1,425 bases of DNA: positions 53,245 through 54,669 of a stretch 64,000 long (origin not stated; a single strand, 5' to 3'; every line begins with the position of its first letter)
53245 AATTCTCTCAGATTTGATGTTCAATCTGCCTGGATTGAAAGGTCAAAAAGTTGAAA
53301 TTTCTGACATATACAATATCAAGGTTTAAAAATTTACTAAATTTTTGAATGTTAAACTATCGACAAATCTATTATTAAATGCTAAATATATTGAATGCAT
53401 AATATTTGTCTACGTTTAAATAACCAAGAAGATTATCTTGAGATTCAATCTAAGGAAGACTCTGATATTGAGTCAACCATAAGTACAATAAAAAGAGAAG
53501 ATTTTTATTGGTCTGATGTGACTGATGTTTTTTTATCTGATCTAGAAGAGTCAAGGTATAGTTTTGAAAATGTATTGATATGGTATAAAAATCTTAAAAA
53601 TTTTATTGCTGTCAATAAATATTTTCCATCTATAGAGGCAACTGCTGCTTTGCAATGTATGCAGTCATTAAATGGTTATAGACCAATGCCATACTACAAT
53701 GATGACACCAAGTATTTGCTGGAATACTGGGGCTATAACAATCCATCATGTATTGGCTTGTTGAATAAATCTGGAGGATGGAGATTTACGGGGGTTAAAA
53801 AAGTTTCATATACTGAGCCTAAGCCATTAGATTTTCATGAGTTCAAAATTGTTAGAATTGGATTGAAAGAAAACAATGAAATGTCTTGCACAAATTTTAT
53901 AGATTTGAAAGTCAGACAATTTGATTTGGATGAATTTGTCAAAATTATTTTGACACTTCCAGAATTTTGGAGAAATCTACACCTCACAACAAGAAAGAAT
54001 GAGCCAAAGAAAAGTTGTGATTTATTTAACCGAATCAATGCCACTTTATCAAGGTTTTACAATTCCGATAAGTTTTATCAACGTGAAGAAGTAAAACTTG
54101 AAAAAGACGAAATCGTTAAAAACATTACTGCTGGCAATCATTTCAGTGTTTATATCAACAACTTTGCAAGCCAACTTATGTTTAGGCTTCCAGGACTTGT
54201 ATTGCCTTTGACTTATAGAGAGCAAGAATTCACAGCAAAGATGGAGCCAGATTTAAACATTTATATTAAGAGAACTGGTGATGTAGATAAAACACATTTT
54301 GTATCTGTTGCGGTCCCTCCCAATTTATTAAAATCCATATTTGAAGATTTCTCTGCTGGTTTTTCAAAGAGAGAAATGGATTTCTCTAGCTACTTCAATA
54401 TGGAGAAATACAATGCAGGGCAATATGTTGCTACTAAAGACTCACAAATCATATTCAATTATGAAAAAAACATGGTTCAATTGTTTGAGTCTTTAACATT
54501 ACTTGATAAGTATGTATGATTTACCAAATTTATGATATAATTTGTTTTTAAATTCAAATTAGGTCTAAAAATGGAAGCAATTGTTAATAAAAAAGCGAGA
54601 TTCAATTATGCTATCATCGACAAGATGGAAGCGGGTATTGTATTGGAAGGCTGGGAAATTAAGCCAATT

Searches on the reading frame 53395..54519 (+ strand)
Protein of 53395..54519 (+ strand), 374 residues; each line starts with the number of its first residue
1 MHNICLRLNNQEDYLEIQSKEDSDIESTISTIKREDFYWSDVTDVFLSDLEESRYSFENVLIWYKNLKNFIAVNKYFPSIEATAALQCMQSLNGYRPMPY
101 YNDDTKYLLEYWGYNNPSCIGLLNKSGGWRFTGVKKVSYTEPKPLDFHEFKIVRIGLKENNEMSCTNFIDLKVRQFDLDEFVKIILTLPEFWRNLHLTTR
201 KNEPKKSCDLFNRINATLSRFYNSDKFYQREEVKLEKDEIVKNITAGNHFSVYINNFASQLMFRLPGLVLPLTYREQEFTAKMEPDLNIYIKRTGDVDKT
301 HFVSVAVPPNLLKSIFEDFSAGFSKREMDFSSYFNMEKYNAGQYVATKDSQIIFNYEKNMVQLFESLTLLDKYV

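Call 12: find_encoding_contigs(protein=window:53395-54519:+, flank=10000, max_places=2)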
Protein window:53395-54519:+ (374 aa): 23 contigs read that carry it; 2 places shown.
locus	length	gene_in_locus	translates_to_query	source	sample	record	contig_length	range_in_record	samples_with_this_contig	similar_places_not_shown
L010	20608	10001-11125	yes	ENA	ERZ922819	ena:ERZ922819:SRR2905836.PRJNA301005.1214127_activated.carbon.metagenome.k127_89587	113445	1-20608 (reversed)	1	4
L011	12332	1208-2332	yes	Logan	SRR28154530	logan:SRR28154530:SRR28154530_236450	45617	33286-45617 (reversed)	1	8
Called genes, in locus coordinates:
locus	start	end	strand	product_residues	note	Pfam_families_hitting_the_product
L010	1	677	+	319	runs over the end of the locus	-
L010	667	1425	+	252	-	PF00149:Metallophos (weak)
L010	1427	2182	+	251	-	PF00697:PRAI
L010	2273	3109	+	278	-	PF00233:PDEase_I (faint)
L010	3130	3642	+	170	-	-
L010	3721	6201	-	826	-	PF07793:DUF1631, PF26671:DUF1631_2nd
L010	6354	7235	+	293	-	-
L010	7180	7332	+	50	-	-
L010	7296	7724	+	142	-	-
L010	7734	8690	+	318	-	PF01555:N6_N4_Mtase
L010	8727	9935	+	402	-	PF06689:zf-C4_ClpX, PF00493:MCM, PF01078:Mg_chelatase (faint), PF05496:RuvB_N (weak), PF00004:AAA, PF07724:AAA_2, PF07728:AAA_5 (weak), PF10431:ClpB_D2-small, +1 more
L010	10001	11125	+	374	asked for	-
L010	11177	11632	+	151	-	PF01668:SmpB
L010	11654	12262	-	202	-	PF10263:SprT-like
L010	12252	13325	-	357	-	PF00999:Na_H_Exchanger (weak)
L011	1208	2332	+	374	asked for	-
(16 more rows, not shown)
